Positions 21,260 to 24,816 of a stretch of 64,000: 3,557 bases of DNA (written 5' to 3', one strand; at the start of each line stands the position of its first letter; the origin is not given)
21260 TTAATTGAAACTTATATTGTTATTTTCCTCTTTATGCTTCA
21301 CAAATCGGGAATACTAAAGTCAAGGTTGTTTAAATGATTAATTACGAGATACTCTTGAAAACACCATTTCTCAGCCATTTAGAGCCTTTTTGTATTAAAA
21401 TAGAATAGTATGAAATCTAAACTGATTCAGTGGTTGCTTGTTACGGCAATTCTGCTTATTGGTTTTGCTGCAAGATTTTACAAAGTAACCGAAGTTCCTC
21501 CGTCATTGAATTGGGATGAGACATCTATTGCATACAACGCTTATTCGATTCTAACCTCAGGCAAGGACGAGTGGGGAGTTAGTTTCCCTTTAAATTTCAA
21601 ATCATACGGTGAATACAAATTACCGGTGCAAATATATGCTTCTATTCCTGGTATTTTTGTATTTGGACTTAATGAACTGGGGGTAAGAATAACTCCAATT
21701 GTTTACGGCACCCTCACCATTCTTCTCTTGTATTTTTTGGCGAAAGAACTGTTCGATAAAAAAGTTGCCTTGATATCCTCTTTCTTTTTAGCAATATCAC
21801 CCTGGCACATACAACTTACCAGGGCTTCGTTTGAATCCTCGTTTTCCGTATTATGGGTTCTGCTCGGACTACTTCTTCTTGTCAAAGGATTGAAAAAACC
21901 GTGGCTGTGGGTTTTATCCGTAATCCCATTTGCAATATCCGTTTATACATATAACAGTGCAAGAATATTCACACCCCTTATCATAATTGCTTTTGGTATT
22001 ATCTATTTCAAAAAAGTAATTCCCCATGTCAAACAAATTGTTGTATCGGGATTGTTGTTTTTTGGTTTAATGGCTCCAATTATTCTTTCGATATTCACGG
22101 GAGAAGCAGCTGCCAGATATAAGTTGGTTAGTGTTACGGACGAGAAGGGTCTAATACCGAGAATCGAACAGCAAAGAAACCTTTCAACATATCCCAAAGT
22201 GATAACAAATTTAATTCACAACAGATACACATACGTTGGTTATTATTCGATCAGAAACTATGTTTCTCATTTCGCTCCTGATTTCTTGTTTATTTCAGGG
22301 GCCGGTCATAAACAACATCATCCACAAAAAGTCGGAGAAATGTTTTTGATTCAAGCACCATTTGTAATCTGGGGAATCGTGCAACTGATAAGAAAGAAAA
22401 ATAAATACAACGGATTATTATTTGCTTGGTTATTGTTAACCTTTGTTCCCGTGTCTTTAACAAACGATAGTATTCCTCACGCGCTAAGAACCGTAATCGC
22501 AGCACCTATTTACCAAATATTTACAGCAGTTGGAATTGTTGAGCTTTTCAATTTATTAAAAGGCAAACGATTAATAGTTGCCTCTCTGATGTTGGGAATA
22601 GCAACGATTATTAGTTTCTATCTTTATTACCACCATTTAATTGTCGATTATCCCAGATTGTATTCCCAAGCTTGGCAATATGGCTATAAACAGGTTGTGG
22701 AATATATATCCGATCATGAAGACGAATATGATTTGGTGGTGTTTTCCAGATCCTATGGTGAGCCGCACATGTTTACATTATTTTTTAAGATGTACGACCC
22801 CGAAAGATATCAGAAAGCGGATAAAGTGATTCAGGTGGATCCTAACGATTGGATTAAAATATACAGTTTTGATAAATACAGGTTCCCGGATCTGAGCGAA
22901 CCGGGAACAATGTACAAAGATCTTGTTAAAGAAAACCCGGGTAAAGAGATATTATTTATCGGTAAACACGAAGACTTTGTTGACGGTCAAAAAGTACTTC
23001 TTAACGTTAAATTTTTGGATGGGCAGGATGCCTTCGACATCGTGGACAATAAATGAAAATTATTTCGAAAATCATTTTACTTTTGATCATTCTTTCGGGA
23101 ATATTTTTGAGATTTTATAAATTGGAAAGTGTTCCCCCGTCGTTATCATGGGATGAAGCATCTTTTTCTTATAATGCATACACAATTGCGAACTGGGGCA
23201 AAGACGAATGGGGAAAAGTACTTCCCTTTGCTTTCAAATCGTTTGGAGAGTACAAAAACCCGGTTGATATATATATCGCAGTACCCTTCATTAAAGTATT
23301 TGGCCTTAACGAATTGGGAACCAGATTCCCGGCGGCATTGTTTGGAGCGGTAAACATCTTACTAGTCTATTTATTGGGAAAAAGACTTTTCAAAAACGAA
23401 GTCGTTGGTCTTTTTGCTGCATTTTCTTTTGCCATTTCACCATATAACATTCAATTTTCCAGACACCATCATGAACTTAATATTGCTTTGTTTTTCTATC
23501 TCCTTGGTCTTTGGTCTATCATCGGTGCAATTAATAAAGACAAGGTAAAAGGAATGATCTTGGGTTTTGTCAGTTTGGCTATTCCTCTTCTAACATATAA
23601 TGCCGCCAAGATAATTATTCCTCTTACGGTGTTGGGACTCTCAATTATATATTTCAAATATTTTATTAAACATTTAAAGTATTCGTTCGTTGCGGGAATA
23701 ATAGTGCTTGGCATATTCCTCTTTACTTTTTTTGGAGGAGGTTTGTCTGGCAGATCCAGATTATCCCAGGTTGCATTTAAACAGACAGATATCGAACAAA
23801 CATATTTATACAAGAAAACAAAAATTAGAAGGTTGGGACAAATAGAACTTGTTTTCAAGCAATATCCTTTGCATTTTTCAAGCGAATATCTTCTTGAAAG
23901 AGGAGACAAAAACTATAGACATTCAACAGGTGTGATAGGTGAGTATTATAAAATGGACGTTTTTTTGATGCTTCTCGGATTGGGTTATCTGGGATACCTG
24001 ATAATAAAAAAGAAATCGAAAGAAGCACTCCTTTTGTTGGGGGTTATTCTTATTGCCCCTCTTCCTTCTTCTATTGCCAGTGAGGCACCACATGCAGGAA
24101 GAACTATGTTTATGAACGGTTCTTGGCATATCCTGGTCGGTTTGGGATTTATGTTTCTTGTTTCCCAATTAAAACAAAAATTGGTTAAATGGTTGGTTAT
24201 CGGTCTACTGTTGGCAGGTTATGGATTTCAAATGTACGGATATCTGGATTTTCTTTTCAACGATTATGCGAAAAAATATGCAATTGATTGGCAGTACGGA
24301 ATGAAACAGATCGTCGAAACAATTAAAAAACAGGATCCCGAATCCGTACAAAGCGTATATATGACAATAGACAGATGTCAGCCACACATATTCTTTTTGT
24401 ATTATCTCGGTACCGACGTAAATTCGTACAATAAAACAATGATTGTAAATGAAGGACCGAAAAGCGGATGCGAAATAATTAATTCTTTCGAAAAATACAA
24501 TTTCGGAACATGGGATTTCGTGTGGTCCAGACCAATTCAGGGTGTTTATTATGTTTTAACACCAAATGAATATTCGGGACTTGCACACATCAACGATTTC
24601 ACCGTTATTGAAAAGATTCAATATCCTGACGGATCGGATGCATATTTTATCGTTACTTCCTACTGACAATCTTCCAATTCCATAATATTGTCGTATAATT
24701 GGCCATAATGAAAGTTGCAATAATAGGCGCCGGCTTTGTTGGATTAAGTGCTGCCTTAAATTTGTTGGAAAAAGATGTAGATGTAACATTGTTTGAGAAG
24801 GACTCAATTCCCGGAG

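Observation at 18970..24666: PMT_2/GT39-like trio with an embedded polyprenol-phosphate sugar synthase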

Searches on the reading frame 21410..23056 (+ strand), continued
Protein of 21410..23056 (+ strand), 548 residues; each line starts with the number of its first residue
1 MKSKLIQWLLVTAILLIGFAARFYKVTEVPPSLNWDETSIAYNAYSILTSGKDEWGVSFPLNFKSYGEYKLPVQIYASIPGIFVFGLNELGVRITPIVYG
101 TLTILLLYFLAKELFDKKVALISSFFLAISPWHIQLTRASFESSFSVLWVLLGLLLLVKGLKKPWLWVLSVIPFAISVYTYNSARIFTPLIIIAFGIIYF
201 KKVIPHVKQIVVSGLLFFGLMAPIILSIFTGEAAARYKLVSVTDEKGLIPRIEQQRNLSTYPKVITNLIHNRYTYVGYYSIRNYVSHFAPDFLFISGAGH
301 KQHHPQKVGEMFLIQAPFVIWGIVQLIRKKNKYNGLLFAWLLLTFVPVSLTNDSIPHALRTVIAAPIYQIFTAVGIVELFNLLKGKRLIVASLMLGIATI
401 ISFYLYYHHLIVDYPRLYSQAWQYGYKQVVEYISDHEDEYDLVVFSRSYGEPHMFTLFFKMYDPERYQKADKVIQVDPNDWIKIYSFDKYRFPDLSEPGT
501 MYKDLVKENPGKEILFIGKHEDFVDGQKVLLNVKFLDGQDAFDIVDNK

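Call 25: search_solved_structures(query=A1, max_evalue=10, show_alignments=3)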
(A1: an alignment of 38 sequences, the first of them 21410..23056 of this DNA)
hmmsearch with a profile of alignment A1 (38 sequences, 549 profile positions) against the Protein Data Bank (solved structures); distinct sequences matched with E-value up to 10: 1.
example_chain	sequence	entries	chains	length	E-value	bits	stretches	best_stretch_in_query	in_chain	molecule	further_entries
8i9p_Lh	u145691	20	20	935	0.14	14.2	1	98-178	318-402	dolichyl-diphosphooligosaccharide--protein glycotransferase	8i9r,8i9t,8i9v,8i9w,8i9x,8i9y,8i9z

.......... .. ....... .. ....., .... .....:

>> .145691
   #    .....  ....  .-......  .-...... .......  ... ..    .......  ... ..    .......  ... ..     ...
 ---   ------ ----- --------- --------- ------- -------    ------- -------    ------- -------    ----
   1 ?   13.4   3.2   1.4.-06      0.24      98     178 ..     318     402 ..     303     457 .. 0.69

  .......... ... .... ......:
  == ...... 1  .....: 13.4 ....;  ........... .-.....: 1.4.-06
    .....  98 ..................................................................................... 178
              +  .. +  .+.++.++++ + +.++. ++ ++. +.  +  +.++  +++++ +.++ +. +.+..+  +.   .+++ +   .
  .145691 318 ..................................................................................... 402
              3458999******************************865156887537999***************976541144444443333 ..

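Call 33: predict_structure(alignment_id=A1)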
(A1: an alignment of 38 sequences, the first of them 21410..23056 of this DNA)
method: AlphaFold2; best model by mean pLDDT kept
length: 548 residues; sequences in the alignment: 38
mean_pLDDT: 83.4   pTM: 0.85
mean pLDDT of the five models: 83.4, 82.2, 82.0, 78.5, 77.9
residues with pLDDT >= 90: 245; 70-90: 216; 50-70: 62; < 50: 25
segments of 3 or more residues with pLDDT < 50: 231-252
pLDDT, mean of each block of 10 residues (from residue 1): 87 95 76 77 93 86 63 84 92 89 96 96 95 76 81 97 97 89 82 95 95 94 68 39 35 63 80 71 78 79 75 91 94 94 75 52 86 96 91 91 89 82 75 92 86 87 93 72 84 83 91 93 88 88 90
secondary structure, 60 per line:
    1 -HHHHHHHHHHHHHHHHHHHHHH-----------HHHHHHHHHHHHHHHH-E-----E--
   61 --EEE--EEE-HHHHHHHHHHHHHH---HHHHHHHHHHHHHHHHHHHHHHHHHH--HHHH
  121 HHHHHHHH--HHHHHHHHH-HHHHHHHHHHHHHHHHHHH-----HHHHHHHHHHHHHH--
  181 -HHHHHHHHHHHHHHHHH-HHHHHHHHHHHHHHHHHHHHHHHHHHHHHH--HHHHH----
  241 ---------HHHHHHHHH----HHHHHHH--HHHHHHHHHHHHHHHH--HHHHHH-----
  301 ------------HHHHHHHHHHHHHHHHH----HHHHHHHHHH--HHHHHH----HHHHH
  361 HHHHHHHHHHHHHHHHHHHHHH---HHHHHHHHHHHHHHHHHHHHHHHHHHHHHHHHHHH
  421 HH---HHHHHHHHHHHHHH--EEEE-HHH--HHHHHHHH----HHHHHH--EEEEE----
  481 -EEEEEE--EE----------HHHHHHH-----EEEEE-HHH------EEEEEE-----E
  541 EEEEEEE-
elements in order: H2-23 H35-50 E63-65 E68-70 H72-85 H89-114 H117-128 H131-139 H141-159 H165-178 H182-198 H200-229 H232-236 H250-258 H263-269 H272-287 H290-295 H313-329 H334-343 H346-351 H356-382 H386-422 H426-439 E442-445 H452-459 H464-469 E472-476 E482-487 H502-508 E514-518 E529-534 E540-547

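Call 36: fold_search(model_id=the predicted structure, library=pdb)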
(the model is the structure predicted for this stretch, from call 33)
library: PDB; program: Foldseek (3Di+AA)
matches with E <= 10: 249; with E <= 0.001: 25
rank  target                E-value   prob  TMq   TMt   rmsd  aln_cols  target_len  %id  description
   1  3wak                  8.4e-09  1.00  0.51  0.35  12.7       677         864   12  Crystal structure of the Archaeoglobus fulgidus oligosaccharyltransferase (O29867_ARCFU) in the apo form (released 2013-10-30)
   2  3waj                  1.2e-08  1.00  0.46  0.34  13.0       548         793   12  Crystal structure of the Archaeoglobus fulgidus oligosaccharyltransferase (O29867_ARCFU) complex with Zn and sulfate (released 2013-10-30)
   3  7e9s_A                1.3e-08  1.00  0.49  0.33  12.5       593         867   13  Archaeal oligosaccharyltransferase AglB from Archaeoglobus fulgidus in complex with an inhibitory peptide and a dolich (released 2021-09-08)
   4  5gmy_A                5.5e-08  1.00  0.49  0.33  12.9       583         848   15  Crystal structure of the Archaeoglobus fulgidus oligosaccharyltransferase (O29867_ARCFU) tethered with an acceptor pep (released 2017-02-01)
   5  7oci_F                1.0e-07  1.00  0.52  0.45  10.9       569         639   11  Cryo-EM structure of yeast Ost6p containing oligosaccharyltransferase complex (released 2022-02-16)
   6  6s7o_A                1.2e-07  1.00  0.53  0.45  13.0       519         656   12  Cryo-EM structure of human oligosaccharyltransferase complex OST-A (released 2019-12-18)
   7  6ftg_5                3.2e-07  1.00  0.52  0.46  13.2       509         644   12  Subtomogram average of OST-containing ribosome-translocon complexes from canine rough microsomal membranes (released 2018-03-21)
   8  8b6l_I                3.6e-07  1.00  0.50  0.41  13.1       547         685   13  Subtomogram average of the human Sec61-TRAP-OSTA-translocon (released 2022-12-07)
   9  8pn9_A                4.7e-07  1.00  0.54  0.47  12.6       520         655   12  Structure of human oligosaccharyltransferase OST-A complex bound to NGI-1 (released 2024-05-08)
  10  9n9j_I                4.9e-07  1.00  0.48  0.39  14.4       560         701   12  Structure of a GRP94 folding intermediate engaged with a CCDC134- and FKBP11-bound secretory translocon (released 2025-11-19)
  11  8agc_A                6.6e-07  1.00  0.49  0.40  13.5       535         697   12  Structure of yeast oligosaccharylransferase complex with lipid-linked oligosaccharide and non-acceptor peptide bound (released 2022-12-07)
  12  6ezn_F                7.2e-07  1.00  0.48  0.41  11.6       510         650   11  Cryo-EM structure of the yeast oligosaccharyltransferase (OST) complex (released 2018-01-17)
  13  8age_A                9.8e-07  1.00  0.49  0.42  10.9       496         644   12  Structure of yeast oligosaccharylransferase complex with acceptor peptide bound (released 2022-12-07)
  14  6gxc_A                1.2e-06  1.00  0.51  0.41  14.6       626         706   12  Bacterial oligosaccharyltransferase PglB in complex with an inhibitory peptide and a reactive lipid-linked oligosaccha (released 2018-11-14)
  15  5ogl_A                1.3e-06  1.00  0.49  0.39  13.4       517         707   12  Structure of bacterial oligosaccharyltransferase PglB in complex with an acceptor peptide and an lipid-linked oligosac (released 2017-10-25)
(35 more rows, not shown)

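Call 55: find_related_loci(query=A1, collection=genome_contigs, flank=10000)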
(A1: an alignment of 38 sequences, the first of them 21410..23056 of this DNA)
Query A1 (548 aa) in genome_contigs; peptide patterns used: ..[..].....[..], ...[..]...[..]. (x = any residue, [..] = any of these).
348 stretches matched a pattern; 342 encode a relative of the query (tblastn E <= 1e-3); the best 80 are kept; 80 distinct loci.
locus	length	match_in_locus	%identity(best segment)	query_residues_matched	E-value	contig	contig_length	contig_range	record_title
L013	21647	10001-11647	59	4-548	0e+0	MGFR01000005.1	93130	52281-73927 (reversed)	MAG: Candidatus Woesebacteria bacterium RBG_13_46_13 RBG_13_scaffold_25, whole genome shotgun sequence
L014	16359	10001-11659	57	4-546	0e+0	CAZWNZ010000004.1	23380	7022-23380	MAG TPA_asm: uncultured Gammaproteobacteria bacterium isolate SRP192927_co3_839 genome assembly, contig: NODE_4426_lengt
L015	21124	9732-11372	59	4-548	0e+0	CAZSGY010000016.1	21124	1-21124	MAG TPA_asm: uncultured Gammaproteobacteria bacterium isolate binchicken_co169_197 genome assembly, contig: k99_205088,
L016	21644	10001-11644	56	3-548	0e+0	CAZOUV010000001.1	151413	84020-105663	MAG TPA_asm: uncultured Gammaproteobacteria bacterium isolate SRP319275_co4_254 genome assembly, contig: NODE_50_length_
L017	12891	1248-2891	59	1-545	0e+0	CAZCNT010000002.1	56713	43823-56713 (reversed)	MAG TPA_asm: uncultured Gammaproteobacteria bacterium isolate SRP050083_co1_418 genome assembly, contig: NODE_128_length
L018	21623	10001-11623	58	9-547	0e+0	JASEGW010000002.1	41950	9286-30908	MAG: bacterium isolate Yes70-06 NODE_2_length_41950_cov_10.291347, whole genome shotgun sequence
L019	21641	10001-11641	59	1-546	0e+0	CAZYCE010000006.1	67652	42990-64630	MAG TPA_asm: uncultured Gammaproteobacteria bacterium isolate binchicken_co220_61 genome assembly, contig: NODE_172_leng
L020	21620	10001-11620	57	8-547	0e+0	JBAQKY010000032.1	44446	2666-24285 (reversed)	MAG: Microgenomates group bacterium isolate MFD12071_ilm_asm_bin3 k127_18788, whole genome shotgun sequence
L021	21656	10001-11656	55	1-547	0e+0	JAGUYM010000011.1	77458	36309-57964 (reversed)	MAG: Candidatus Woesebacteria bacterium isolate DeMMO6_63 c_000000051655, whole genome shotgun sequence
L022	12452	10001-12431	59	1-547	0e+0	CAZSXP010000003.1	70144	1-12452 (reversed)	MAG TPA_asm: uncultured Gammaproteobacteria bacterium isolate SRP062349_co2_93 genome assembly, contig: NODE_246_length_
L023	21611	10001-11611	57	14-548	0e+0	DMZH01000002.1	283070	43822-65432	MAG TPA_asm: Candidatus Woesebacteria bacterium isolate UBA8517 contig_17954, whole genome shotgun sequence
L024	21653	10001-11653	57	4-548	0e+0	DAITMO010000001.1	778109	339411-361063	MAG TPA_asm: Patescibacteria group bacterium isolate CTOTU7669 NODE_3_length_778109_cov_12.319549, whole genome shotgun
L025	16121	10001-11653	57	1-548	0e+0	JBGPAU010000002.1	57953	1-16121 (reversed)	MAG: Patescibacteria group bacterium isolate OBJ_0618_130150_121 k141_1210473_length_57953_cov_13.0000, whole genome sho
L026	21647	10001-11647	57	1-548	0e+0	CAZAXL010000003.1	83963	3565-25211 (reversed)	MAG TPA_asm: uncultured Gammaproteobacteria bacterium isolate SRP062349_co2_103 genome assembly, contig: NODE_179_length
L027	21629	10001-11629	55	9-548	0e+0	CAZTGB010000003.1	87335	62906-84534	MAG TPA_asm: uncultured Gammaproteobacteria bacterium isolate SRP090828_co3_120 genome assembly, contig: NODE_14_length_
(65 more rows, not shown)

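Call 75: list_cluster_members(proteins=[P0001, P0121])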
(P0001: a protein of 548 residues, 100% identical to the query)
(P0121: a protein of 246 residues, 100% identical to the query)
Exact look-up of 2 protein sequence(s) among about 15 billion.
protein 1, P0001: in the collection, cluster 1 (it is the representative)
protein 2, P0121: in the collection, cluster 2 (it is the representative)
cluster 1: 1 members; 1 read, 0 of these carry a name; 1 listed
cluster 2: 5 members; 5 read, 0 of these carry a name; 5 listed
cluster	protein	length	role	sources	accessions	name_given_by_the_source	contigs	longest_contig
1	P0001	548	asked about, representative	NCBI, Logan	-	-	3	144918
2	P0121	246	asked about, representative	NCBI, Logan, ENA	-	-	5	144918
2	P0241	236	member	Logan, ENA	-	-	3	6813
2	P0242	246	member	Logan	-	-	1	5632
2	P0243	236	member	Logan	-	-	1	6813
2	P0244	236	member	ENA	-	-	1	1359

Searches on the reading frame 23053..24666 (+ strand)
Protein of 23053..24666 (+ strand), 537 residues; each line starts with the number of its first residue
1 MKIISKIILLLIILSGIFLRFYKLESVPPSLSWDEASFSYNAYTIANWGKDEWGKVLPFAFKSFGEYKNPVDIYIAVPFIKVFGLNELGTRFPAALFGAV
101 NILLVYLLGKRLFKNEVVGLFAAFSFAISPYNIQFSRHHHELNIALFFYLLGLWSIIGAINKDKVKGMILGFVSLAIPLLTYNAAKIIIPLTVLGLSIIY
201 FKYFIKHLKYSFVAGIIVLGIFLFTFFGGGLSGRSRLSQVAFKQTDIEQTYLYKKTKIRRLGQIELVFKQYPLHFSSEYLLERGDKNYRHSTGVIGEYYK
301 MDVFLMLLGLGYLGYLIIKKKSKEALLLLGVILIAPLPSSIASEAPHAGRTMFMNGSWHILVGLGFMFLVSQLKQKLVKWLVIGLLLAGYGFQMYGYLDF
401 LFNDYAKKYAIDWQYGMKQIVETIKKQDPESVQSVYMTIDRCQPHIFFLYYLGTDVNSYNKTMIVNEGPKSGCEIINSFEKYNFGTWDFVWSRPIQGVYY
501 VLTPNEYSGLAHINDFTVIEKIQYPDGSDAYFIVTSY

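Call 5: search_protein_families(library=pfam, proteins=[window:23053-24666:+], max_evalue=0.01)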
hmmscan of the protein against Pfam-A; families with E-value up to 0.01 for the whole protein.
window:23053-24666:+ (537 aa): 2 families
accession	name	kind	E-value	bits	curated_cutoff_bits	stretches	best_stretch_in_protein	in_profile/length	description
PF13231.12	PMT_2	-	6.6e-12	46.4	26.1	1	70-218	4-154/160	Dolichyl-phosphate-mannose-protein mannosyltransferase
PF02366.24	PMT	-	1.9e-06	28.1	22.7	1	14-220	5-226/245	Dolichyl-phosphate-mannose-protein mannosyltransferase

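Call 6: search_protein_families(library=ncbifam, proteins=[window:23053-24666:+], max_evalue=0.01)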
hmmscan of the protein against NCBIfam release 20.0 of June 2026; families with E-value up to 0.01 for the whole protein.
window:23053-24666:+ (537 aa): 3 families
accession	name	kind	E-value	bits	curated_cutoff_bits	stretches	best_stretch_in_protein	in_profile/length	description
TIGR03663.1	TIGR03663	subfamily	2.8e-12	46.4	126.25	1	7-203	2-183/435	flippase activity-associated protein Agl23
TIGR04154.1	archaeo_STT3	subfamily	4.1e-05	22.1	450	1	94-142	102-153/831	oligosaccharyl transferase, archaeosortase A system-associated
NF058602.1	PrMnsylTfPmt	equivalog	0.0012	17.8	800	1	81-125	112-156/530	protein O-mannosyltransferase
